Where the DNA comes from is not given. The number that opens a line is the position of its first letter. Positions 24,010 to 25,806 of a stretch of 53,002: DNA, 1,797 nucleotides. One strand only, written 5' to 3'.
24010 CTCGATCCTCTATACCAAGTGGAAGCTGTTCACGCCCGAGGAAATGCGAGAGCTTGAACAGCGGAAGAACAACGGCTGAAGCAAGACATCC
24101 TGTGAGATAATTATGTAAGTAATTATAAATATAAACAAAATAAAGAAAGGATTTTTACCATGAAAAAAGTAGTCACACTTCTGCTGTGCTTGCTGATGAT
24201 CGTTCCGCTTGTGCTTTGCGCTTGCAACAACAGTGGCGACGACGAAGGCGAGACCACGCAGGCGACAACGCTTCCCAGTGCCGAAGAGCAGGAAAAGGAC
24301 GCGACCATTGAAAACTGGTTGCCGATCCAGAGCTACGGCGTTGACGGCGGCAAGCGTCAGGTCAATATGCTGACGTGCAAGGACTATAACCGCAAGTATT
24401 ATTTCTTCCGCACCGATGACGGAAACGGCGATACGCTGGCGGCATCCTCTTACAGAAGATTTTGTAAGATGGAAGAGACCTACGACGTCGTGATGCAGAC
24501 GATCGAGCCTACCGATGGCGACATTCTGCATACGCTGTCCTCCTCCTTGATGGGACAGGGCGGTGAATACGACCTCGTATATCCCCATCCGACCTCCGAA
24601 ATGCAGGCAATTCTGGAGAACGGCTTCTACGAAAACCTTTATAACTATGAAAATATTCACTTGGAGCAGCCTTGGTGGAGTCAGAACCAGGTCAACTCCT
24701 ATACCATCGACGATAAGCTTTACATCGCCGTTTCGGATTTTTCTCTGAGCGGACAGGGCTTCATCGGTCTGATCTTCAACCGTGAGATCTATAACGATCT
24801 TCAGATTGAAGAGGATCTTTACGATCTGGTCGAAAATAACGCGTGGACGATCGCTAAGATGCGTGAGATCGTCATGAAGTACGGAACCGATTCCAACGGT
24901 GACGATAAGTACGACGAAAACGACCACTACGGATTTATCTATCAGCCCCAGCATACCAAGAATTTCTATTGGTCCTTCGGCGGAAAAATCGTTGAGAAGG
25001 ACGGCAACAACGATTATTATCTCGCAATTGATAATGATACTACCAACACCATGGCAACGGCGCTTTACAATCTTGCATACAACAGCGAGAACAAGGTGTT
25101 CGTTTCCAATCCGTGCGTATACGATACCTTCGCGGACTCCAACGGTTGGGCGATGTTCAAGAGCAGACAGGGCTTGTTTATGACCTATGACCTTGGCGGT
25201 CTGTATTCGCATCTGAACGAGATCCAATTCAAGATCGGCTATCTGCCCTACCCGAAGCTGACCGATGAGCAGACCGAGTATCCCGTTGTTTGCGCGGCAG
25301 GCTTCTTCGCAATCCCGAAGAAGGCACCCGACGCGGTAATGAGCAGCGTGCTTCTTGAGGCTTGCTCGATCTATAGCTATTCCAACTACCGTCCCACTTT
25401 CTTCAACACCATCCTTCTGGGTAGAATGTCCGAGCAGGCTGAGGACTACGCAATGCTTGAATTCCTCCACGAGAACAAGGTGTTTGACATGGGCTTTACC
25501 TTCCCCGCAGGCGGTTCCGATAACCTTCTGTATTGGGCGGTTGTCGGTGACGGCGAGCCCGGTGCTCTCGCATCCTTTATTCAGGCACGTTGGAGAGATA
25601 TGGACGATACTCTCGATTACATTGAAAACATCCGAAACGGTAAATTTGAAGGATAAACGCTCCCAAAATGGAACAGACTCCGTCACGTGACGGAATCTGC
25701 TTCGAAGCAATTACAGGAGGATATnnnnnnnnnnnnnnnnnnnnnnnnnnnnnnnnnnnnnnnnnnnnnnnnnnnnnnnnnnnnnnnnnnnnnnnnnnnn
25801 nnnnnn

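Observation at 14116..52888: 39-kb co-oriented super-cluster: 12 sialidase-like propeller domains, 5 GLUG/beta-helix stalk proteins, one orphan binding lipoprotein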

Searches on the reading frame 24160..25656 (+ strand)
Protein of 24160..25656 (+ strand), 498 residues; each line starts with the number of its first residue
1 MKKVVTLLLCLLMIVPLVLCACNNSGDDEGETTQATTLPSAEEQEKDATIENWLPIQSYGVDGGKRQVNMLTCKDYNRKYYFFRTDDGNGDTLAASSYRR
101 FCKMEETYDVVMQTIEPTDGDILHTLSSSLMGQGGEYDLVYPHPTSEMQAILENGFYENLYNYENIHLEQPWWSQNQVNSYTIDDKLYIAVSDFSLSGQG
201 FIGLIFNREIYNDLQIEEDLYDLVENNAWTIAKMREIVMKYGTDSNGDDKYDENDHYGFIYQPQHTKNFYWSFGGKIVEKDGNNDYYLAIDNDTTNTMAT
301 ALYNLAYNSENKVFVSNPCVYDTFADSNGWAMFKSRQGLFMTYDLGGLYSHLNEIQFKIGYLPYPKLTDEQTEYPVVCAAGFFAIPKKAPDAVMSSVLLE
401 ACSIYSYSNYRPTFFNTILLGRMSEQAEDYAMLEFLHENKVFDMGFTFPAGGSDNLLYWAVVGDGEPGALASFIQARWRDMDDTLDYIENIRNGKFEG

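Call 4: search_protein_families(library=pfam, proteins=[window:24160-25656:+], max_evalue=0.01)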
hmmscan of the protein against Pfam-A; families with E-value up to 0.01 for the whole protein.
window:24160-25656:+ (498 aa): 0 families

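Call 8: search_protein_families(library=ncbifam, proteins=[window:24160-25656:+], max_evalue=0.1)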
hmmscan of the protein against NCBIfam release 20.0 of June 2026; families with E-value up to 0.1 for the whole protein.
window:24160-25656:+ (498 aa): 2 families
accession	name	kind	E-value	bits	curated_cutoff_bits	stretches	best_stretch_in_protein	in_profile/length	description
NF010364.0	PRK13792.1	equivalog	0.038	14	261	1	1-120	1-121/127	lysozyme inhibitor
NF041428.1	TrsH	subfamily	0.047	13.8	150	0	1-64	1-59/149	TrsH/TraH family protein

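Call 12: find_homologous_proteins(query=window:24160-25656:+, max_evalue=0.001)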
Query window:24160-25656:+ (498 aa): 29 proteins with E <= 0.001 among 4873 candidates.
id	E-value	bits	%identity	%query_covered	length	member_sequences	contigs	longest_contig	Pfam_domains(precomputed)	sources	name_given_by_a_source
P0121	0.0e+0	1167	100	100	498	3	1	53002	-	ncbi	-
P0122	1.2e-242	824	70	100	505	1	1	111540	-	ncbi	-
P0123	4.1e-235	799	68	96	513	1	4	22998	-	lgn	-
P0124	1.1e-227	775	67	98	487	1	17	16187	-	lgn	-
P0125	2.7e-207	708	62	100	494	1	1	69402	-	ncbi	-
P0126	2.1e-163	563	52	100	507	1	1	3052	-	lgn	-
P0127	3.6e-146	506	48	97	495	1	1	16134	-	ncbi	-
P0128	2.5e-145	503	46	97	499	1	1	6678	PF13416.12,PF01547.31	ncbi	-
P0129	2.3e-139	484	45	100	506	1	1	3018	PF13416.12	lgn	-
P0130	4.9e-138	479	45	97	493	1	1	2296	-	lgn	-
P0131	5.0e-136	473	44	99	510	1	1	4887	PF13416.12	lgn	-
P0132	1.2e-135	471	43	99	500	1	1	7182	-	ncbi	-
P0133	6.7e-124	433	46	92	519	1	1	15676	-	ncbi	-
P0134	3.7e-123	430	41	97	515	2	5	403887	-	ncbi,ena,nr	ncbi:MAG: hypothetical protein IKB75_02865 [Clostridia bacterium]|nr:hypothetical protein [Clostridi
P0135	4.1e-118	413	42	100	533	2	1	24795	PF01547.31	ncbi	-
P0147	1.3e-28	118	28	64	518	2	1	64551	PF13416.12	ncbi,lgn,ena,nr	ncbi:MAG: extracellular solute-binding protein [Oscillospiraceae bacterium]|nr:extracellular solute-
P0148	4.0e-26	110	24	91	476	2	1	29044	PF13416.12,PF01547.31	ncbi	-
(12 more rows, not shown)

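Call 14: find_encoding_contigs(protein=P0122, flank=10000, max_places=3)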
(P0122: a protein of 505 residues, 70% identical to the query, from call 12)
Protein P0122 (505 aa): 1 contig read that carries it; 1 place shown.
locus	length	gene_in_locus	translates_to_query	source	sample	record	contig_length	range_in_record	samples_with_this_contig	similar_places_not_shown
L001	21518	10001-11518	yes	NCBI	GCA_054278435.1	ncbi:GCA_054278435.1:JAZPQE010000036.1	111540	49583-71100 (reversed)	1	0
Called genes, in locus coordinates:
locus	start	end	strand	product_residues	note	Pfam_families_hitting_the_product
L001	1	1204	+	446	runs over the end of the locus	PF25852:DUF6242_C (faint), PF02012:BNR (faint), PF13088:BNR_2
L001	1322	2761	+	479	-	PF02012:BNR (faint), PF13088:BNR_2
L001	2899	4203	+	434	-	PF24316:Tli3 (faint), PF25852:DUF6242_C (faint), PF15902:Sortilin-Vps10 (faint), PF02012:BNR (faint), PF13088:BNR_2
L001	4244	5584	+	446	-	PF24316:Tli3 (faint), PF25852:DUF6242_C (faint), PF02012:BNR (faint), PF13088:BNR_2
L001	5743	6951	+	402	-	PF24316:Tli3 (faint), PF02012:BNR (faint), PF13088:BNR_2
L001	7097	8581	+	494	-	PF13859:BNR_3 (faint), PF02012:BNR (faint), PF15902:Sortilin-Vps10 (faint), PF13088:BNR_2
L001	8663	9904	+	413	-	PF24316:Tli3 (faint), PF15902:Sortilin-Vps10 (faint), PF02012:BNR (faint), PF13859:BNR_3 (weak), PF13088:BNR_2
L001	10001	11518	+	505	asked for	-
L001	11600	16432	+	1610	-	PF13088:BNR_2 (faint), PF02012:BNR (faint)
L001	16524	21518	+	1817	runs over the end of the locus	PF02012:BNR (faint), PF13088:BNR_2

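Call 22: search_protein_families(library=pfam, proteins=[window:24160-25656:+], max_evalue=10)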
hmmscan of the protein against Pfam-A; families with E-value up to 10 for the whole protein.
window:24160-25656:+ (498 aa): 0 families

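Call 38: find_related_loci(query=A3, collection=genome_contigs, flank=10000)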
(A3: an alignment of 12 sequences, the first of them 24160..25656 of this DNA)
Query A3 (498 aa) in genome_contigs; peptide patterns used: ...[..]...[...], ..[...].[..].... (x = any residue, [..] = any of these).
162 stretches matched a pattern; 5 encode a relative of the query (tblastn E <= 1e-3); 5 distinct loci.
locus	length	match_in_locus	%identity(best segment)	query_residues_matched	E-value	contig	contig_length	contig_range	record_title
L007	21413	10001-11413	37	1-486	2e-93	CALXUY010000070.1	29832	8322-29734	MAG: uncultured Clostridia bacterium isolate E0_LS__bin154 genome assembly, contig: E0_LS__k127_2382973, whole genome sh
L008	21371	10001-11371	35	17-491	3e-86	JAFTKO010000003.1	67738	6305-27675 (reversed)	MAG: Clostridia bacterium isolate RGIG3903 Roe_deer_Cecum-2__c525, whole genome shotgun sequence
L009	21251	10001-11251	35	66-491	6e-83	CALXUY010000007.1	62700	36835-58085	MAG: uncultured Clostridia bacterium isolate E0_LS__bin154 genome assembly, contig: E0_LS__k127_159559, whole genome sho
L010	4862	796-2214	32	20-498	2e-72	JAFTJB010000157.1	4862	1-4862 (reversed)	MAG: Clostridia bacterium isolate RGIG3864 Roe_deer_Cecum-1__c716199, whole genome shotgun sequence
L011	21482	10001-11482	23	3-476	1e-23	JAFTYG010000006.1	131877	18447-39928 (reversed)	MAG: Clostridia bacterium isolate RGIG4259 Roe_deer_Colon-5__c1679, whole genome shotgun sequence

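Call 45: search_protein_families(library=pfam, proteins=[L009:209-1699:+, L009:1671-2924:+, L009:2925-5399:+, L009:6944-7840:+, L009:8480-9571:+, L009:11272-13092:+, L009:13130-14758:+, L009:14974-16413:+, L009:16364-18187:+, L009:19696-21210:+], max_evalue=0.001)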
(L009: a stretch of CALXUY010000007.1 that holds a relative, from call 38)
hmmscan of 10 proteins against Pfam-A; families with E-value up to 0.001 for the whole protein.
L009:209-1699:+ (496 aa): 0 families

L009:1671-2924:+ (417 aa): 0 families

L009:2925-5399:+ (824 aa): 2 families
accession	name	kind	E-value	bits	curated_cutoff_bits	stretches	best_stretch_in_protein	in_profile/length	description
PF13385.13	Laminin_G_3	-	1e-16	61.9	27.6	1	140-299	15-150/151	Concanavalin A-like lectin/glucanases superfamily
PF13088.12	BNR_2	-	1e-06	28.8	31.4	1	524-757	64-251/277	BNR repeat-like domain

L009:6944-7840:+ (298 aa): 1 family
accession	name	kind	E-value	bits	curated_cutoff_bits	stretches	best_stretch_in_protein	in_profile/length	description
PF00701.28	DHDPS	-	5e-61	206.4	22.1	1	6-289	2-286/289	Dihydrodipicolinate synthetase family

L009:8480-9571:+ (363 aa): 2 families
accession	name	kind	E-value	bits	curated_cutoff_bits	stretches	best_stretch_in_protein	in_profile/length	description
PF13088.12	BNR_2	-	5e-15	56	31.4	1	144-340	85-275/277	BNR repeat-like domain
PF02012.26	BNR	-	7.6e-05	22.6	27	0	254-263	3-12/12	BNR/Asp-box repeat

L009:11272-13092:+ (606 aa): 2 families
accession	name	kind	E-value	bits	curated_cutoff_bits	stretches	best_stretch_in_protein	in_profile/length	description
PF04616.20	Glyco_hydro_43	-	8.2e-35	121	32.2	1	314-584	7-266/288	Glycosyl hydrolases family 43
PF14011.11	ESX-1_EspG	-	0.00084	19.4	27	0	375-438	178-242/245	EspG family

L009:13130-14758:+ (542 aa): 0 families

L009:14974-16413:+ (479 aa): 0 families

L009:16364-18187:+ (607 aa): 2 families
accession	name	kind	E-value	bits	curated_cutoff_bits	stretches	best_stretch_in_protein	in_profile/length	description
PF02065.24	Melibiase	-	5.4e-07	29.3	27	1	251-335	56-130/347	Melibiase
PF10566.15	Glyco_hydro_97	-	0.00061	19.7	32.5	0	250-372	31-138/275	Glycoside hydrolase 97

L009:19696-21210:+ (504 aa): 0 families

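Call 46: search_protein_families(library=pfam, proteins=[L008:2053-4179:+, L008:11417-15028:+, L008:15161-18838:+, L007:11428-13269:+, L007:13289-15076:+, L007:15338-16771:+, L007:16892-18103:+, L007:8239-9663:+, L007:6301-7458:+, L008:6743-7675:-], max_evalue=0.001)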
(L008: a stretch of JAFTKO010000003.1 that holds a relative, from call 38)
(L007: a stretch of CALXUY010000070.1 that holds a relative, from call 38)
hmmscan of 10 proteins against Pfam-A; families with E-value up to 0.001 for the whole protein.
L008:2053-4179:+ (708 aa): 6 families
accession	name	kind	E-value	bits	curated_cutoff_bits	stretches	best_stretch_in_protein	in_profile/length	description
PF00009.33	GTP_EFTU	-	1.9e-40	138.9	26.5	1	32-301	1-187/188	Elongation factor Tu GTP binding domain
PF03764.24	EFG_IV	-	1.2e-33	115.9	24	1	493-609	1-120/121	Elongation factor G, domain IV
PF00679.30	EFG_C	-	5e-24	84.6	27.9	1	612-698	1-86/89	Elongation factor G C-terminus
PF14492.12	EFG_III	-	3e-19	69.3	27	1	419-490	2-73/75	Elongation Factor G, domain III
PF22042.2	EF-G_D2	-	5.1e-14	52.6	27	1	327-406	4-82/84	Elongation factor G domain 2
PF03144.31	GTP_EFTU_D2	-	6.8e-07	30.1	30.3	1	339-406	1-73/73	Elongation factor Tu domain 2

L008:11417-15028:+ (1203 aa): 1 family
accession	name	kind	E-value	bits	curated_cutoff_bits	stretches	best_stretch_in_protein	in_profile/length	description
PF03458.18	Gly_transporter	-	0.00057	20.1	23.5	0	163-213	23-73/78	Glycine transporter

L008:15161-18838:+ (1225 aa): 4 families
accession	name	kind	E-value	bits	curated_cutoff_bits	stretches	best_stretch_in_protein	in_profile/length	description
PF13088.12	BNR_2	-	1.4e-20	74.2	31.4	1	819-1025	74-270/277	BNR repeat-like domain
PF02012.26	BNR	-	1.6e-06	27.7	27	0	883-894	1-12/12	BNR/Asp-box repeat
PF07833.16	Cu_amine_oxidN1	-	0.00014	22.2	24.2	1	1118-1200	17-101/108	Copper amine oxidase N-terminal domain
PF21708.4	Glyco_hydro_59_C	-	0.00097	19.6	27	0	636-724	64-161/175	Galactocerebrosidase, C-terminal lectin domain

L007:11428-13269:+ (613 aa): 1 family
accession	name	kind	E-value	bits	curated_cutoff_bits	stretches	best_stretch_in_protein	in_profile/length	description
PF04616.20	Glyco_hydro_43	-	1.8e-31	110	32.2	1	316-588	5-265/288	Glycosyl hydrolases family 43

L007:13289-15076:+ (595 aa): 0 families

L007:15338-16771:+ (477 aa): 0 families

L007:16892-18103:+ (403 aa): 0 families

L007:8239-9663:+ (474 aa): 0 families

L007:6301-7458:+ (385 aa): 6 families
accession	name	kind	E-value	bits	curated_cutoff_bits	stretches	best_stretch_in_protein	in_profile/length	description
PF00583.31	Acetyltransf_1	-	3.1e-23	82.7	20.7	2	234-342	11-115/116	Acetyltransferase (GNAT) family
PF13508.13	Acetyltransf_7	-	1.7e-15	57.6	27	2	78-156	5-81/84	Acetyltransferase (GNAT) domain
PF13673.13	Acetyltransf_10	-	1.8e-14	54.3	23.6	1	249-352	20-115/128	Acetyltransferase (GNAT) domain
PF14542.12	Acetyltransf_CG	-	1.6e-08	35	30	0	284-320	21-57/80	GCN5-related N-acetyl-transferase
PF13527.13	Acetyltransf_9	-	3.7e-05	24.2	25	0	79-159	44-126/127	Acetyltransferase (GNAT) domain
PF13480.13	Acetyltransf_6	-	0.00035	21.2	22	1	19-145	8-135/143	Acetyltransferase (GNAT) domain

L008:6743-7675:- (310 aa): 0 families

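Call 66: search_protein_families(library=ncbifam, proteins=[L009:6944-7840:+, L009:5776-6741:-], max_evalue=0.01)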
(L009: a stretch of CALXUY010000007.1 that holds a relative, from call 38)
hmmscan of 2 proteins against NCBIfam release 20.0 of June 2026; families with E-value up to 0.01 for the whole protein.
L009:6944-7840:+ (298 aa): 7 families
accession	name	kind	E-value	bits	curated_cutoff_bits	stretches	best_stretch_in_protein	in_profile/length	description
NF003164.0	PRK04147.1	equivalog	2.9e-64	217.2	281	1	5-287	3-285/294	N-acetylneuraminate lyase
TIGR00683.1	nanA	equivalog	8.7e-51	173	382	1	6-275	1-271/293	N-acetylneuraminate lyase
TIGR00674.1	dapA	equivalog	6.4e-43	146.6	206.15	1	9-289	2-283/286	4-hydroxy-tetrahydrodipicolinate synthase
NF040954.1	Arch_KDGaldase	equivalog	1.1e-36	126.7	390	1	9-291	3-280/288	bifunctional 2-dehydro-3-deoxy-phosphogluconate/2-dehydro-3-deoxy-6-phosphogalactonate aldolase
TIGR02313.1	HpaI-NOT-DapA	exception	3.1e-34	118.1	396.7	1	7-291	2-288/294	2,4-dihydroxyhept-2-ene-1,7-dioic acid aldolase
NF002958.0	PRK03620.1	subfamily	1.2e-30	106.4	278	1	6-289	11-296/307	5-dehydro-4-deoxyglucarate dehydratase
TIGR03249.1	KdgD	equivalog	1.3e-26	93.4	373.95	1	5-289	8-295/299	5-dehydro-4-deoxyglucarate dehydratase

L009:5776-6741:- (321 aa): 23 families
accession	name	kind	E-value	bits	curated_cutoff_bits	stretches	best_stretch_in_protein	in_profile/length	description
NF049968.1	QhpR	equivalog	1.7e-10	40.6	250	1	227-310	202-284/284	AraC-like transcriptional regulator QhpR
NF007693.0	PRK10371.1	equivalog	1e-09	38.1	253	1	208-314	195-301/309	transcriptional regulator MelR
TIGR04094.1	adjacent_YSIRK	equivalog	1.4e-09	37.4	200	1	217-307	291-380/383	YSIRK-targeted surface antigen transcriptional regulator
NF007860.0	PRK10572.1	equivalog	4.2e-09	35.7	208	1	210-315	182-287/292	arabinose operon transcriptional regulator AraC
TIGR02297.1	HpaA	equivalog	1.3e-08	34.4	274.65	1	163-311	141-286/287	4-hydroxyphenylacetate catabolism regulatory protein HpaA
NF006902.0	PRK09393.1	equivalog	1.4e-08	34.4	425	1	218-314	227-323/327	transcriptional regulator FtrA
NF047788.1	TransRegPocR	equivalog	2.1e-08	33.8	500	1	201-315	180-293/296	transcriptional regulator PocR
NF049932.1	TranspRegBtr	equivalog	7.8e-08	31.3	900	1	208-317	164-270/531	bacillibactin transport transcriptional regulator Btr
NF007407.0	PRK09940.1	equivalog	3.8e-07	30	348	1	232-315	155-236/253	transcriptional regulator YdeO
NF047455.1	TF_Staph_AryK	equivalog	6.6e-07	28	850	1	200-315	146-261/759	transcriptional regulator AryK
NF052371.1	TransRegGbdRPseu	equivalog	2.1e-05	23.7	480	1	232-315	246-329/365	choline metabolism transcriptional regulator GbdR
NF040475.1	chlor_reg_RclR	equivalog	4.9e-05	22.8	400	1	260-312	226-278/284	reactive chlorine-specific transcriptional regulator RclR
NF007432.1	PRK09978.1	equivalog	7.4e-05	22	500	1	244-308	175-238/274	DNA-binding transcriptional regulator GadX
NF010026.0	PRK13501.1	equivalog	7.5e-05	22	363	1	231-312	196-277/290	HTH-type transcriptional activator RhaR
NF011732.0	PRK15185.1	equivalog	8.2e-05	22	354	1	237-309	232-303/309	transcriptional regulator HilD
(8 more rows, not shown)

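Call 88: find_encoding_contigs(protein=P0121, flank=500, max_places=3)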
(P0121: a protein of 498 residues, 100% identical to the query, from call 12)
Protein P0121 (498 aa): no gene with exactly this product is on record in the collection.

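Call 89: search_solved_structures(query=A2, max_evalue=0.01)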
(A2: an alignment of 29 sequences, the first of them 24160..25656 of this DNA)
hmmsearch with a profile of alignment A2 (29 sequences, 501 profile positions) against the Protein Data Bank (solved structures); distinct sequences matched with E-value up to 0.01: 2.
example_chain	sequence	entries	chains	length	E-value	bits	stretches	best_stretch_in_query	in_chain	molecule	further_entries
6rjy_A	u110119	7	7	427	0.00044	22.4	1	108-285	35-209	Arabino-oligosaccharids-binding protein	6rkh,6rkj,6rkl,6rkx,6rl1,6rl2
4rk2_A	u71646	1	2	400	0.0038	19.3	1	114-255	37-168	Putative sugar ABC transporter, substrate-binding protein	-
